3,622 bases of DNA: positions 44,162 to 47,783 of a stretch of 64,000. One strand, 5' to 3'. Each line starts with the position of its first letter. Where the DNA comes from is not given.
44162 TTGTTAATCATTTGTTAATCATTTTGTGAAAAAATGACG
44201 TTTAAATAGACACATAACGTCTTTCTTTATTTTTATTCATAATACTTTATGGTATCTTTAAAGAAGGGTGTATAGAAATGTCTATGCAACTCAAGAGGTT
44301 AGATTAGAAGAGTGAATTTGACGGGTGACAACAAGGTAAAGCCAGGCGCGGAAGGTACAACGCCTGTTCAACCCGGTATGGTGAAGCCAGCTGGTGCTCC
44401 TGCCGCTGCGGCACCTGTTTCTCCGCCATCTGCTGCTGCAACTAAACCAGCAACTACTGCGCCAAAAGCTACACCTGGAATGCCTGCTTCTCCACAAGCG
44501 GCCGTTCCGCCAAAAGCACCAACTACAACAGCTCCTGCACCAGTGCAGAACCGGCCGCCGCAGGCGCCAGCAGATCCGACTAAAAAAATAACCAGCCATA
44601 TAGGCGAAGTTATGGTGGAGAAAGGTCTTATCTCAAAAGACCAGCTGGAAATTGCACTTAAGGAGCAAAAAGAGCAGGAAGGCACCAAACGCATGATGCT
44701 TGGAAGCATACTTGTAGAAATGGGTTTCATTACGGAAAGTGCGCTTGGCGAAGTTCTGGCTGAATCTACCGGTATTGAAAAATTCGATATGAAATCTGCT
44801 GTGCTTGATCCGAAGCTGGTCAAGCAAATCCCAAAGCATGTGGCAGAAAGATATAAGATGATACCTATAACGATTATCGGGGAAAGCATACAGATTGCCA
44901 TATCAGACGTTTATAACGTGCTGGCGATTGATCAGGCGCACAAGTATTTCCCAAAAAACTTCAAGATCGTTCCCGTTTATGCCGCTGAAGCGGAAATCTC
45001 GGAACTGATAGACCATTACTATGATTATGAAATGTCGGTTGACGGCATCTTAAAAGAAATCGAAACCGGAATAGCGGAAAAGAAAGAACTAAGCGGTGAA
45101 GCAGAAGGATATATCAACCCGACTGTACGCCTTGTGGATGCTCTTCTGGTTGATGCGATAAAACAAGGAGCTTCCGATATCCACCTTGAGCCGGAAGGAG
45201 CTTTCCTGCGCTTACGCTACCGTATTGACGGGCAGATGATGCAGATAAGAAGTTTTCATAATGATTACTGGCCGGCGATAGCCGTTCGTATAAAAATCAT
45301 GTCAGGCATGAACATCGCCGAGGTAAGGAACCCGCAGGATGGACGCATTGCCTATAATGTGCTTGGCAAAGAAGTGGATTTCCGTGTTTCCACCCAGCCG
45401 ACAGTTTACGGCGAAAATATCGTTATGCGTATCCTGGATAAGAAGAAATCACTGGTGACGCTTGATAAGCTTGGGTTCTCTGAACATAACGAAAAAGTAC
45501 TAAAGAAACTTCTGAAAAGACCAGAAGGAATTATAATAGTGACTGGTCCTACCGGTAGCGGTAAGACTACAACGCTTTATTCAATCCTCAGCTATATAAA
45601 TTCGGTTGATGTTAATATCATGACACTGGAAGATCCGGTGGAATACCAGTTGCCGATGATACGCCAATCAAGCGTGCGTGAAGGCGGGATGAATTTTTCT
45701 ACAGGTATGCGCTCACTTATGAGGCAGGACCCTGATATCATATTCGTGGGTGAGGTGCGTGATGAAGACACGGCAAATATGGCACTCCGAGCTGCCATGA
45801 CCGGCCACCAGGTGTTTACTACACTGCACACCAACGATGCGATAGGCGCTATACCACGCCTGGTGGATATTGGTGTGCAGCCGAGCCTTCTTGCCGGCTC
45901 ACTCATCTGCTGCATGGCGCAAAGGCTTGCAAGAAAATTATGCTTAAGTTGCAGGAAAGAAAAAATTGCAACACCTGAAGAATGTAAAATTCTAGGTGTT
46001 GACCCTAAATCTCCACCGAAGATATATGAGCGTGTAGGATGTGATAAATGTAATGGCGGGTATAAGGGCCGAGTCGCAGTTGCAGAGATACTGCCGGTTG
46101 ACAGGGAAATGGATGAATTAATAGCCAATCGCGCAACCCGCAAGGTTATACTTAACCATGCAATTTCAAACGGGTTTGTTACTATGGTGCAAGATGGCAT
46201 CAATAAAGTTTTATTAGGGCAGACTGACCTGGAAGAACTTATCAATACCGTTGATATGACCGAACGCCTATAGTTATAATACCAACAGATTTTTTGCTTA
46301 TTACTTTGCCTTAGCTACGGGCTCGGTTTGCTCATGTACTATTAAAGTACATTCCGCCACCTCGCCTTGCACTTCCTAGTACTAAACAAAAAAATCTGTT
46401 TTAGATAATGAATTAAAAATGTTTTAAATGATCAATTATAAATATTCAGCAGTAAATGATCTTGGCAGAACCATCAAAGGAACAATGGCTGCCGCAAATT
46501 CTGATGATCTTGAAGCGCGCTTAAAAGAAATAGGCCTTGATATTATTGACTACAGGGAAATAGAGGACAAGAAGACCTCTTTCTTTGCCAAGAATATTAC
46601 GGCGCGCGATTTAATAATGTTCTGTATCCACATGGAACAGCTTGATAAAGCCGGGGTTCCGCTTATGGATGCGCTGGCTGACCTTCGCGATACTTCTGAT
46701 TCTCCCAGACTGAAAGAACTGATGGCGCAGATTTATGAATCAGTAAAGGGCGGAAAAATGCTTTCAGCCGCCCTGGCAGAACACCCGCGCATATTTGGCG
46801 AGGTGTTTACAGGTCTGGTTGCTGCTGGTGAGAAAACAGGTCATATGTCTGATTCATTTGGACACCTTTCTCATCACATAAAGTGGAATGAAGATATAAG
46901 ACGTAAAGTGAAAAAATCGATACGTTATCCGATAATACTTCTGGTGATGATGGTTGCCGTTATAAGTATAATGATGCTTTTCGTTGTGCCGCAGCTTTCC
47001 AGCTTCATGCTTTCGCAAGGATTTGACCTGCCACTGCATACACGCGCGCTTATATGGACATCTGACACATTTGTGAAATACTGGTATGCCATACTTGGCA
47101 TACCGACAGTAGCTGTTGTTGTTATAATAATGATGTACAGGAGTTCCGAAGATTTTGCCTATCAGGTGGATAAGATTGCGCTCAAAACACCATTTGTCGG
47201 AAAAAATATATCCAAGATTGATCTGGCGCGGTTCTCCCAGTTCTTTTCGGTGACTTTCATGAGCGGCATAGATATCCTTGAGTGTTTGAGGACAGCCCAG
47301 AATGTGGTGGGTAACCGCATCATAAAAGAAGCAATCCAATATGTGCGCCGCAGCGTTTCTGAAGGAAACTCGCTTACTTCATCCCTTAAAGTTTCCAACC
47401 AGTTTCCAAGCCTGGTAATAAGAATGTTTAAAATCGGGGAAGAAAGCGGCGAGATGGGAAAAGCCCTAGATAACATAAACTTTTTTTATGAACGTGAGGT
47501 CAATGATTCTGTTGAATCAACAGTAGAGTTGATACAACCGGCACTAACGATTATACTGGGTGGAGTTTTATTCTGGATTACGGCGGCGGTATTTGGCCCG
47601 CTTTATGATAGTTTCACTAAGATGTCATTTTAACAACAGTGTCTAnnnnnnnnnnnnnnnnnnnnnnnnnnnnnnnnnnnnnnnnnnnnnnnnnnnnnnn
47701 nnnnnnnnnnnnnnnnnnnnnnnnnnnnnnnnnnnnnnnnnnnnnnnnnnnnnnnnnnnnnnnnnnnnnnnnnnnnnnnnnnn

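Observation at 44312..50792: pilB-pilC followed by three non-canonical assembly genes instead of recognisable pilMNOP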

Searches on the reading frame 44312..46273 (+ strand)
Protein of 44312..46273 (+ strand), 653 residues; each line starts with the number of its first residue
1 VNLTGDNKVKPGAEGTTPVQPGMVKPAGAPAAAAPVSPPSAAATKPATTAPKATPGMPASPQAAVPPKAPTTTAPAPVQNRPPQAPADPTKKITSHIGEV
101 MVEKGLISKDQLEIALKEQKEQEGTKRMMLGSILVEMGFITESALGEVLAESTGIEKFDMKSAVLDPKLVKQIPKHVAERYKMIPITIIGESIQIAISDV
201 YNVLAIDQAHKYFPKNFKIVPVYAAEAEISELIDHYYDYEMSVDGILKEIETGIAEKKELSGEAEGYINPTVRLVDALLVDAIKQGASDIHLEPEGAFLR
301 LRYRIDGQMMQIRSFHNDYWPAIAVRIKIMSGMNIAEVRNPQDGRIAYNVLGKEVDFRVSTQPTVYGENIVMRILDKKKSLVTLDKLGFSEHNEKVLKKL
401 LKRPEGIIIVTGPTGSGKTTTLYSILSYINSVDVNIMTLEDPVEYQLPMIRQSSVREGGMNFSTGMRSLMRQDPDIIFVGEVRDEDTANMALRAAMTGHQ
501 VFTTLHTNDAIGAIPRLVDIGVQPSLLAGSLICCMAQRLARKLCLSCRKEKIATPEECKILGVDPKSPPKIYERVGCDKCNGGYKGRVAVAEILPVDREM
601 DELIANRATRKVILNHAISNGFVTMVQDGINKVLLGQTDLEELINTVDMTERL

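Call 4: search_protein_families(library=pfam, proteins=[window:44312-46273:+], max_evalue=1)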
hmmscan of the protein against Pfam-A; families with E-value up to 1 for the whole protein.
window:44312-46273:+ (653 aa): 25 families
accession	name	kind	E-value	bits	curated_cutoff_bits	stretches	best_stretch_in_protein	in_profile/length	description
PF00437.27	T2SSE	-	1.2e-123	413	24.9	1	269-643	6-368/370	Type II/IV secretion system protein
PF05157.20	MshEN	-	1.7e-13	50.7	23.1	1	159-242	7-89/90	MshEN domain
PF13401.12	AAA_22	-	0.00066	20.4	27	1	404-431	4-31/130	AAA domain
PF00004.35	AAA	-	0.00074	20.4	21.2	1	408-482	1-66/131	ATPase family associated with various cellular activities (AAA)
PF13173.12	AAA_14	-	0.00084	19.8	27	1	406-493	3-82/129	AAA domain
PF20720.3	nSTAND3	-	0.0025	18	27.2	1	398-443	12-55/155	Novel STAND NTPase 3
PF25199.1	nSTAND_NTPase5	-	0.0028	17.9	34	1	398-429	30-65/145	Novel STAND NTPase 5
PF13604.12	AAA_30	-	0.0039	17.4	27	1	394-430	7-43/191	AAA domain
PF00931.28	NB-ARC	-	0.0059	16.3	23.5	1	392-431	4-44/248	NB-ARC domain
PF13086.12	AAA_11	-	0.0072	16.6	27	1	391-430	4-42/257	AAA domain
PF13245.12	AAA_19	-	0.011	16.4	25.1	1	404-433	10-39/134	AAA domain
PF13476.12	AAA_23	-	0.019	16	27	1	405-425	19-39/201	AAA domain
PF03215.21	Rad17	-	0.021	15.2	23.8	1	397-455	36-92/186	Rad17 P-loop domain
PF13191.12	AAA_16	-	0.028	15.3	32.6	1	403-430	23-49/167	AAA ATPase domain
PF02492.25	cobW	-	0.028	14.4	20.7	1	407-427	2-22/180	CobW/HypB/UreG, nucleotide-binding domain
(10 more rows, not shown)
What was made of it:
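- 44312..46273 (+): Extension ATPase, PilB/MshE-like, with a Pro/Ala-rich N-terminal extension of about 95 aa and an MshEN domain. Pfam T2SSE 413 bits and MshEN 50.7 bits (call 4).
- Checked: PilB-like: 44312-46273+, 653 aa. T2SSE E=1e-123 and MshEN E=2e-13 (call 4).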

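Call 5: search_protein_families(library=ncbifam, proteins=[window:44312-46273:+], max_evalue=1)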
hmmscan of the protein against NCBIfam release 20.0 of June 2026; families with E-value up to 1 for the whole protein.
window:44312-46273:+ (653 aa): 41 families (the best 25 are shown)
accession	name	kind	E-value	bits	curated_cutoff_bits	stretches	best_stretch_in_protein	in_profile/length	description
TIGR02538.1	type_IV_pilB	equivalog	2e-153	512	675.65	1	97-645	2-560/564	type IV-A pilus assembly ATPase PilB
TIGR02533.1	type_II_gspE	equivalog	1.8e-147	491.9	630.25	1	170-645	1-484/486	type II secretion system ATPase GspE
NF053534.1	T4PilAsmATPsTfpB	equivalog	4.1e-124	415.1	850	1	139-647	62-582/584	type IV pilus assembly ATPase TfpB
NF007755.0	PRK10436.1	equivalog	3e-115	385.5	617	1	175-650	11-462/465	type II secretion system protein GspE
NF041000.1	ATPase_ComGA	equivalog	5.5e-72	242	300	1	277-540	2-265/267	competence type IV pilus ATPase ComGA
TIGR01420.1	pilT_fam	subfamily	2e-57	195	319.1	1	276-542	3-270/343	PilT/PilU family type 4a pilus ATPase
TIGR02525.1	plasmid_TraJ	equivalog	4.3e-23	81.9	368.3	1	352-519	97-271/372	plasmid transfer ATPase TraJ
TIGR02524.1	dot_icm_DotB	equivalog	1.7e-21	76.8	463.3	1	403-519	132-258/358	Dot/Icm type IV secretion system ATPase DotB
NF058587.1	archaellum_moto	equivalog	3.4e-18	65.7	550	1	408-518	278-394/527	archaellum flagellar ATPase motor FlaI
NF053729.1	c-di-GMP_motif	domain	1.2e-15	57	38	1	97-151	2-52/53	cyclic di-GMP-binding domain-containing protein, MshE-related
TIGR02782.1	TrbB_P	equivalog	5.1e-15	55.5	304.55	1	374-518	102-253/303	P-type conjugative transfer ATPase TrbB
NF008411.1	PRK11234.1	equivalog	3.6e-14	52.1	1170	1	94-238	481-618/723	cyclic di-3',5'-guanylate-activated glycosyltransferase NfrB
TIGR03819.1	heli_sec_ATPase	hypoth_equivalog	3.8e-14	52.6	373.15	1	322-523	98-303/340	TadA family conjugal transfer-associated ATPase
TIGR02788.1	VirB11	equivalog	6.9e-13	48.3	249.95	1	390-520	130-265/308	P-type DNA transfer ATPase VirB11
NF010407.0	PRK13833.1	subfamily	7.8e-12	45.2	499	1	408-520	147-262/323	conjugal transfer protein TrbB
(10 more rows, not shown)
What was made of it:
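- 44312..46273 (+): PilB (512 bits) and GspE (492 bits) are both below their cut-offs (call 5).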

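Call 39: list_cluster_members(proteins=[P0001, P0027, P0030, window:44312-46273:+, window:24216-26027:-])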
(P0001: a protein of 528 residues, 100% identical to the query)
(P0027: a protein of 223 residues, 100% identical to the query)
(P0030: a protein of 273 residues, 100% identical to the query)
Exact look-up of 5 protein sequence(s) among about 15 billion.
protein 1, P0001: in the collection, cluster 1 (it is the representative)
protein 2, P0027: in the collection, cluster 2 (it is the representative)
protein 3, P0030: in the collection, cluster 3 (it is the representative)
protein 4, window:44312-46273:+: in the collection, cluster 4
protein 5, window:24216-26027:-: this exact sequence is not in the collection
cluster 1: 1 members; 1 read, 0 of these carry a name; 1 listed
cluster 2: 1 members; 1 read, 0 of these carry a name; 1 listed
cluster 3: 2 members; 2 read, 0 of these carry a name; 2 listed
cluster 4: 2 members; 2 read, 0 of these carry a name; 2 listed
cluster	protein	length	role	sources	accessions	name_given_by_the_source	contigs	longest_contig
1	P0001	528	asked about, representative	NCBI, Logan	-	-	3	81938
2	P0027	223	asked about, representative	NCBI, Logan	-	-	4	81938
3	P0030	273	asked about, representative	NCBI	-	-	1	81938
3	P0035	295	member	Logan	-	-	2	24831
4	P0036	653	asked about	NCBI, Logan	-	-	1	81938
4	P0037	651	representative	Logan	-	-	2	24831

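Call 70: search_dna_similar(query=window:44312-46273:+, collection=plasmids, mode=protein, max_rows=30)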
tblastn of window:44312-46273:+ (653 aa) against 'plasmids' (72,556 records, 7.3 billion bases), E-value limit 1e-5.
The search stops at 5000 records and this limit was reached: more records match than are counted here, and every count below describes the 5000 best-scoring records only.
Records with a match: at least 5000; places in all: 7726; records where one place covers at least 80% of the query: 36.
Best place of each record, by identity: <60% 5000.
By first word of the organism name: Escherichia 2274; Salmonella 527; Klebsiella 346; Pseudomonas 240; Acinetobacter 163; Vibrio 148; Shigella 144; Ralstonia 122; Serratia 108; Agrobacterium 97; and 182 more.
By predicted mobility (MOB-suite, as given by PLSDB): conjugative 3214; non-mobilizable 1141; mobilizable 645.
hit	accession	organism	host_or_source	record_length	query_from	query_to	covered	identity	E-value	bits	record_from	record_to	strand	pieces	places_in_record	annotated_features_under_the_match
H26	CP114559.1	Candidatus Manganitrophus sp.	activated carbon metagenome,metagenomic ...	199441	81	648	87%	39.2%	3e-116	390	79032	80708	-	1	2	ATPase, T2SS/T4P/T4SS family | prepilin-type N-terminal cleavage/methylation domain-containing ...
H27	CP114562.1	Candidatus Manganitrophus sp.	activated carbon metagenome,metagenomic ...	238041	81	648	87%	39.2%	3e-116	390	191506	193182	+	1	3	ATPase, T2SS/T4P/T4SS family | prepilin-type N-terminal cleavage/methylation domain-containing ...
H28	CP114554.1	Candidatus Manganitrophus sp.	activated carbon metagenome,metagenomic ...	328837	81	648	87%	39.2%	3e-116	390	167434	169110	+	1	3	ATPase, T2SS/T4P/T4SS family | prepilin-type N-terminal cleavage/methylation domain-containing ...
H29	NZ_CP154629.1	Acetoanaerobium noterae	cell culture,Sludge of a digestion ...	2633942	89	644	85%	38.6%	7e-117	392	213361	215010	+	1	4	none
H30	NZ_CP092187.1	Deinococcus sp. KNUC1210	Setaria viridis,cell ...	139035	97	644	84%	38.4%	1e-101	347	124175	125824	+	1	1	ATPase, T2SS/T4P/T4SS family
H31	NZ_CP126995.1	Acidisoma sp. PAMC 29798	cell culture,lichen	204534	83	647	87%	35.9%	1e-95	330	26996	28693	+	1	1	GspE/PulE family protein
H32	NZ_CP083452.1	Comamonas odontotermitis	cell culture,cucumber rhizosphere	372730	97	643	84%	36.8%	2e-91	317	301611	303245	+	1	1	gspE: type II secretion system ATPase GspE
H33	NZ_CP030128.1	Indioceanicola profundi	sediment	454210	106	645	83%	36.9%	2e-96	332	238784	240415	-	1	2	ATPase, T2SS/T4P/T4SS family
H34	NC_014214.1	Allomeiothermus silvanus DSM 9946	hot spring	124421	81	644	86%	34.6%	3e-84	297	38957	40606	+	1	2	GspE/PulE family protein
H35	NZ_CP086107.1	Skermanella mucosa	single cell,crude oil contaminated ...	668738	133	645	79%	37.9%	6e-96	331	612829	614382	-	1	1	ATPase, T2SS/T4P/T4SS family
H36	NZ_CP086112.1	Skermanella rosea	single cell,hydrocarbon-contaminated ...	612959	133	645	79%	37.9%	8e-96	330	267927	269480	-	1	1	ATPase, T2SS/T4P/T4SS family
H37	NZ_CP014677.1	Kozakia baliensis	palm brown sugar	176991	115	644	81%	36.6%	2e-98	338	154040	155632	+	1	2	GspE/PulE family protein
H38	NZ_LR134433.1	Legionella adelaidensis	environmental,Cooling tower water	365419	96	647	85%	35.1%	2e-91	318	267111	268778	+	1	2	GspE/PulE family protein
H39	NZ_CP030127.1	Indioceanicola profundi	sediment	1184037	97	647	84%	34.9%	4e-91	317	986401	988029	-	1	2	none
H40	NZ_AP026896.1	Aeromonas caviae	Microbe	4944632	92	608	79%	37.1%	4e-93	323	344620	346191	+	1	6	none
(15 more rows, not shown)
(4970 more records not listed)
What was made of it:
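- In Acinetobacter records the best match to the ATPase is GspE (call 70).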

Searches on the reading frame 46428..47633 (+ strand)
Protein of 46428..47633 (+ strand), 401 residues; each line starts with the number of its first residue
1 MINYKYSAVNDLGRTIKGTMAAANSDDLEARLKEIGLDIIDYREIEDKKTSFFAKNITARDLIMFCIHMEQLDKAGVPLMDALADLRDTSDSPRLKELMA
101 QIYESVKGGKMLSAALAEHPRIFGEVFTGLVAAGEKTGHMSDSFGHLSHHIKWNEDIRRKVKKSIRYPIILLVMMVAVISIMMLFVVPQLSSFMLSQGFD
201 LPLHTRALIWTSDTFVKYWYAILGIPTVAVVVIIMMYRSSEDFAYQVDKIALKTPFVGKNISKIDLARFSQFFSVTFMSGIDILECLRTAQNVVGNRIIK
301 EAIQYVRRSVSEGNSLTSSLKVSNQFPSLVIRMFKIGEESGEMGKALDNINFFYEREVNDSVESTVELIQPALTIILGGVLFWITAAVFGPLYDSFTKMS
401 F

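Call 4: search_protein_families(library=pfam, proteins=[window:46428-47633:+], max_evalue=1)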
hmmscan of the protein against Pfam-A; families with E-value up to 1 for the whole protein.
window:46428-47633:+ (401 aa): 2 families
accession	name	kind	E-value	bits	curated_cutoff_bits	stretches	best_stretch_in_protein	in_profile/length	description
PF00482.28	T2SSF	-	7.6e-48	162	25.2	2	74-188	10-125/125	Type II secretion system (T2SS), protein F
PF24335.1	DUF7503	-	0.22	11.6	27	1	112-131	4-23/42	Family of unknown function (DUF7503)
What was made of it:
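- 46428..47633 (+): Inner-membrane platform protein, PilC/MshG/GspF-like. Pfam T2SSF 162 bits over two stretches (call 4).
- Checked: PilC-like: 46428-47633+, 401 aa. T2SSF E=8e-48 (call 4).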

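Call 5: search_protein_families(library=ncbifam, proteins=[window:46428-47633:+], max_evalue=1)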
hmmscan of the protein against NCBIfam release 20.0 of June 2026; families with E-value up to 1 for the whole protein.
window:46428-47633:+ (401 aa): 7 families
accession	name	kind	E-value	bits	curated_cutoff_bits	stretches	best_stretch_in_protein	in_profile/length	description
TIGR02120.1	GspF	equivalog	1.3e-89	301.3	424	1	4-392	1-394/401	type II secretion system inner membrane protein GspF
NF052606.1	T4PiliAsmPilCMyx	equivalog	1.2e-72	245.1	700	1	3-393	21-412/419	type IV pilus assembly protein PilC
NF052607.1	T4PiliAsmPilCThrm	equivalog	1.8e-70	238.1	700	1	1-400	1-405/406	type IV pilus assembly protein PilC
NF047826.1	T3SSXpsF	equivalog_domain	2.6e-65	220.8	650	1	1-394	1-399/405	type II secretion system protein XpsF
NF007861.0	PRK10573.1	equivalog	3.6e-61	207.4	401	1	4-393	7-392/401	protein transport protein HofC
NF041012.2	T4P_ComGB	equivalog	7e-39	134.1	240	1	64-395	5-330/332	competence type IV pilus assembly protein ComGB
NF009668.0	PRK13189.1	equivalog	0.12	11.6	211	1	144-173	78-107/224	peroxiredoxin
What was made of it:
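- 46428..47633 (+): NCBIfam GspF 301 bits and PilC 245 bits, both below their cut-offs (call 5).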
